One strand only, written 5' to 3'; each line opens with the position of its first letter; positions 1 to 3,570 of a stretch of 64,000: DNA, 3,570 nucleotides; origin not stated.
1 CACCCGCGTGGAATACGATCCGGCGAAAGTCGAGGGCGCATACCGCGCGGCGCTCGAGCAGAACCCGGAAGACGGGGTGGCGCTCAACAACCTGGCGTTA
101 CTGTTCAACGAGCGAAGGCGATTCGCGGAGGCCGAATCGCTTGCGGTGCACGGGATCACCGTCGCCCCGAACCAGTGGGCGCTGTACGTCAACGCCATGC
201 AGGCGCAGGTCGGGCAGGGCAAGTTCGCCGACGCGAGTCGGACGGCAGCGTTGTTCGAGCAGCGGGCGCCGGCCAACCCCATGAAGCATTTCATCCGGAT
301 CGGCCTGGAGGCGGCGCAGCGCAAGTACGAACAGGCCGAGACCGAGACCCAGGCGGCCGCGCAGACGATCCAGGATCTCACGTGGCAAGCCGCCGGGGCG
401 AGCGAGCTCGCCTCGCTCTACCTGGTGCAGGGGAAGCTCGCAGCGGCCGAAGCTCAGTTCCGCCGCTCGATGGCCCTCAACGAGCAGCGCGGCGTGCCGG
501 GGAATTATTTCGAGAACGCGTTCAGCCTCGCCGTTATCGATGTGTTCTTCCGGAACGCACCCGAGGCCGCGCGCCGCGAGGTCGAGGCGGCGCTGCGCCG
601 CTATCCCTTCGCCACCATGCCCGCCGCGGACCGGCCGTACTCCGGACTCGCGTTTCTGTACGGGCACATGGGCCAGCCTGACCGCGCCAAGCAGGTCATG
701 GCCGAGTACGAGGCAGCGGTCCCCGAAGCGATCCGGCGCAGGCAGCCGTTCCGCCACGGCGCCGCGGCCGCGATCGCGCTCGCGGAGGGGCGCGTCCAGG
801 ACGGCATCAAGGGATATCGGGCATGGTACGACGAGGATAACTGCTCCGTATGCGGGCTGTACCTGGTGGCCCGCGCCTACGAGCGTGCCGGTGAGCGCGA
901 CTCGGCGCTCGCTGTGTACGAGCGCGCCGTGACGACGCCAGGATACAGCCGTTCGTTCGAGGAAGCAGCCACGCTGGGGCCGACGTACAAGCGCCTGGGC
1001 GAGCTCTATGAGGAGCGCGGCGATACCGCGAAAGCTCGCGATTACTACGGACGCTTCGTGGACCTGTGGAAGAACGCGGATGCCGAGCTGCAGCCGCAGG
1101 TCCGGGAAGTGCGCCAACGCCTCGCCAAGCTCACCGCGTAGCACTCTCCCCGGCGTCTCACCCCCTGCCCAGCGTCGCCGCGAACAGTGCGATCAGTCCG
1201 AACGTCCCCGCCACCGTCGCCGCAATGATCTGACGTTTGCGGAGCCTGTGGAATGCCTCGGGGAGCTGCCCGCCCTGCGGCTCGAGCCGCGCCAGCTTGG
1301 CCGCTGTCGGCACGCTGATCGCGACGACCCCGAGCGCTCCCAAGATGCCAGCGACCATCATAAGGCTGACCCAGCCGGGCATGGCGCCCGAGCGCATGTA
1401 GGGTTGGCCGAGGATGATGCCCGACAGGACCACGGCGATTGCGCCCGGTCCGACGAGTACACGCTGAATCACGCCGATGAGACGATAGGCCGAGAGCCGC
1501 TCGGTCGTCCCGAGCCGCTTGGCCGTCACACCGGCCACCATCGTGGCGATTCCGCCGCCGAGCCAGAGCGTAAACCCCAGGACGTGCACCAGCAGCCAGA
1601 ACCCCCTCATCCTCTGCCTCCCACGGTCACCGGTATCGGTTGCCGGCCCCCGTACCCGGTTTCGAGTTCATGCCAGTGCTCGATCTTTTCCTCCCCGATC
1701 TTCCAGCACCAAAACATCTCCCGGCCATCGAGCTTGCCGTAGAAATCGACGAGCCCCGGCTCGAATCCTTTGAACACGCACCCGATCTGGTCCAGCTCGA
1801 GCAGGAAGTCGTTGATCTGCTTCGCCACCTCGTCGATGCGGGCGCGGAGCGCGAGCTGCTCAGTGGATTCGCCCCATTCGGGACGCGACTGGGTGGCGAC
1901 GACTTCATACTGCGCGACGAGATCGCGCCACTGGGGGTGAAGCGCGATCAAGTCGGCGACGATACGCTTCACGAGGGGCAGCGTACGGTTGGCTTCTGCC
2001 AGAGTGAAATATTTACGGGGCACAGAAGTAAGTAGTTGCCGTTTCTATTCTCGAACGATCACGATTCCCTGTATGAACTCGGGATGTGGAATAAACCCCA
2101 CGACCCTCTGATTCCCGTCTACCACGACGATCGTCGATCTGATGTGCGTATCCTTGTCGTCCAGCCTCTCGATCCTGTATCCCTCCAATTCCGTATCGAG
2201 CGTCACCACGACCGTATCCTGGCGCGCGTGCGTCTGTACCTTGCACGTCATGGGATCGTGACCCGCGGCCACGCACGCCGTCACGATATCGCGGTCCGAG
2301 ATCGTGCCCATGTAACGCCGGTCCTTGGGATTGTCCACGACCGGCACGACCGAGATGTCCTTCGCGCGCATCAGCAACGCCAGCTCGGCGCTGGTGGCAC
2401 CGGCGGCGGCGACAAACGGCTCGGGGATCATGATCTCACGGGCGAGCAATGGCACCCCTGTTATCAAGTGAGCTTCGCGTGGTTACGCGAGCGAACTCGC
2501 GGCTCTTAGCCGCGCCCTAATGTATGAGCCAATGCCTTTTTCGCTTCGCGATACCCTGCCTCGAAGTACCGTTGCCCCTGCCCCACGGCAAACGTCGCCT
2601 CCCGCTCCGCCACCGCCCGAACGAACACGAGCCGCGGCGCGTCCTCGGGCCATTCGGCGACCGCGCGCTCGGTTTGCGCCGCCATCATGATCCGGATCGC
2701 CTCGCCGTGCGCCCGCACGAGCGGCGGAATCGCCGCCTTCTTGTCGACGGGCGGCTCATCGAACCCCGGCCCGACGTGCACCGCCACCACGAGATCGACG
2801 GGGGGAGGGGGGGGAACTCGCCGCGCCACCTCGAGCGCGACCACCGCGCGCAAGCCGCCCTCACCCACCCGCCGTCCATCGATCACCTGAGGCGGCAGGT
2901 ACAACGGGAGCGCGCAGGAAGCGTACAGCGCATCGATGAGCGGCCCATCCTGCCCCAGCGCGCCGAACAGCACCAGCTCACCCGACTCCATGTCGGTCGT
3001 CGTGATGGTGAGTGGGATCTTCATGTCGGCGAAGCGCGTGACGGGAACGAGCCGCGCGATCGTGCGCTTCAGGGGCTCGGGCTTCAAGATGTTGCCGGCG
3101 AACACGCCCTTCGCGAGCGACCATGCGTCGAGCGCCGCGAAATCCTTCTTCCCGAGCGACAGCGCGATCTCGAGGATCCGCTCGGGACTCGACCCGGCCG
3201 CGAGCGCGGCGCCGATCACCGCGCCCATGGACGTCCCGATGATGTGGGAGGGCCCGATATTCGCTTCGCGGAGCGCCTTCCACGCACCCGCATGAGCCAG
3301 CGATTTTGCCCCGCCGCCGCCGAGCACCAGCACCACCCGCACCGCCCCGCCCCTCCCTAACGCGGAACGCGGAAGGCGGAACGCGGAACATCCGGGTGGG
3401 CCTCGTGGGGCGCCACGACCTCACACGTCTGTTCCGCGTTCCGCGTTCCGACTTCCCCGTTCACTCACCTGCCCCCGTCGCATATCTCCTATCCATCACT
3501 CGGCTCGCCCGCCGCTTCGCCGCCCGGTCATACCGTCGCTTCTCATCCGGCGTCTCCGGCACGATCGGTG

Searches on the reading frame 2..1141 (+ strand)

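Call 80: search_protein_families(library=pfam, proteins=[window:2-1141:+], max_evalue=0.001)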
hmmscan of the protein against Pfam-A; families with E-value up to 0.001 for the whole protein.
window:2-1141:+ (379 aa): 12 families
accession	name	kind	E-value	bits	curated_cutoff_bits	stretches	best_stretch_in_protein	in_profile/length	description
PF13428.12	TPR_14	-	3.4e-12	46.2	23.5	0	286-316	4-35/44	Tetratricopeptide repeat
PF00515.34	TPR_1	-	1.1e-11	44.4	27.8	0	328-350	3-25/34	Tetratricopeptide repeat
PF13424.12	TPR_12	-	6e-11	42.8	30.1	0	328-354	47-73/77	Tetratricopeptide repeat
PF13431.12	TPR_17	-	1.7e-10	40.8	24.4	1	13-45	1-33/34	Tetratricopeptide repeat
PF13181.12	TPR_8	-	1.1e-09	38.1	25.7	0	286-311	4-29/34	Tetratricopeptide repeat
PF13176.12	TPR_7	-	3.4e-08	33.4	27.9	0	286-310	2-28/36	Tetratricopeptide repeat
PF13174.12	TPR_6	-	1.7e-07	31.9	26.3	0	331-356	5-30/33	Tetratricopeptide repeat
PF14559.12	TPR_19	-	6.4e-07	30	25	0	6-63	6-62/68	Tetratricopeptide repeat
PF07719.23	TPR_2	-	1.5e-06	28.3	27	0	285-310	3-28/34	Tetratricopeptide repeat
PF13432.12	TPR_16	-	1.1e-05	26.2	32.7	0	13-45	19-51/65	Tetratricopeptide repeat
PF13374.12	TPR_10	-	3.2e-05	24.2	27.5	0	27-51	4-28/42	Tetratricopeptide repeat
PF20308.4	TPR-S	-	6.7e-05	23.8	27.6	1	272-351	9-84/102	Tetratricopeptide Repeats-Sensor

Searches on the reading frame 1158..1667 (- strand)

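Call 80: search_protein_families(library=pfam, proteins=[window:1158-1667:-], max_evalue=0.001)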
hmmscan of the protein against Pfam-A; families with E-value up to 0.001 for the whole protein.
window:1158-1667:- (169 aa): 1 family
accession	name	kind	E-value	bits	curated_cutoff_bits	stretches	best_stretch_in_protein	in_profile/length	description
PF10027.14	DUF2269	-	8.4e-08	32.9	28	1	26-162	5-143/150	Predicted integral membrane protein (DUF2269)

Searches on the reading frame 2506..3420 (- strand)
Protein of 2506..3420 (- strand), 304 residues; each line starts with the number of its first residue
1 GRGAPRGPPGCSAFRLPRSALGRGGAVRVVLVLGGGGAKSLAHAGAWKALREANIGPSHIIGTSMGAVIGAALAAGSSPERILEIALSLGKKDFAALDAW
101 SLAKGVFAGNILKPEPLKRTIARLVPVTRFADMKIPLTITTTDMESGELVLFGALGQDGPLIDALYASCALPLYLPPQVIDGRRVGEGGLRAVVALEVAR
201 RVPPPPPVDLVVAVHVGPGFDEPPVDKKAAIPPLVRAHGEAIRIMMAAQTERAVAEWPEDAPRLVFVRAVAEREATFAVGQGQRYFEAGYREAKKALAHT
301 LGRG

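Call 79: search_protein_families(library=padloc, proteins=[window:2506-3420:-], max_evalue=0.00001)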
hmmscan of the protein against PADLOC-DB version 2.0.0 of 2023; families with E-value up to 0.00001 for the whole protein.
window:2506-3420:- (304 aa): 2 families
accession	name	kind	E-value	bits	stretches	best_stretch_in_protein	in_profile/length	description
PDLC00758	Effector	-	1.7e-16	58.4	1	30-192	8-185/331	Phospholipase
PDLC00757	Effector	-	2.7e-12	44.7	1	30-192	12-190/331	Phospholipase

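Call 80: search_protein_families(library=pfam, proteins=[window:2506-3420:-], max_evalue=0.001)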
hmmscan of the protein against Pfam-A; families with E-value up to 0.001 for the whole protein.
window:2506-3420:- (304 aa): 1 family
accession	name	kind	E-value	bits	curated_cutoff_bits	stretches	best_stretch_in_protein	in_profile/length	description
PF01734.28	Patatin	-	3.7e-30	106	27.7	1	31-199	1-190/191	Patatin-like phospholipase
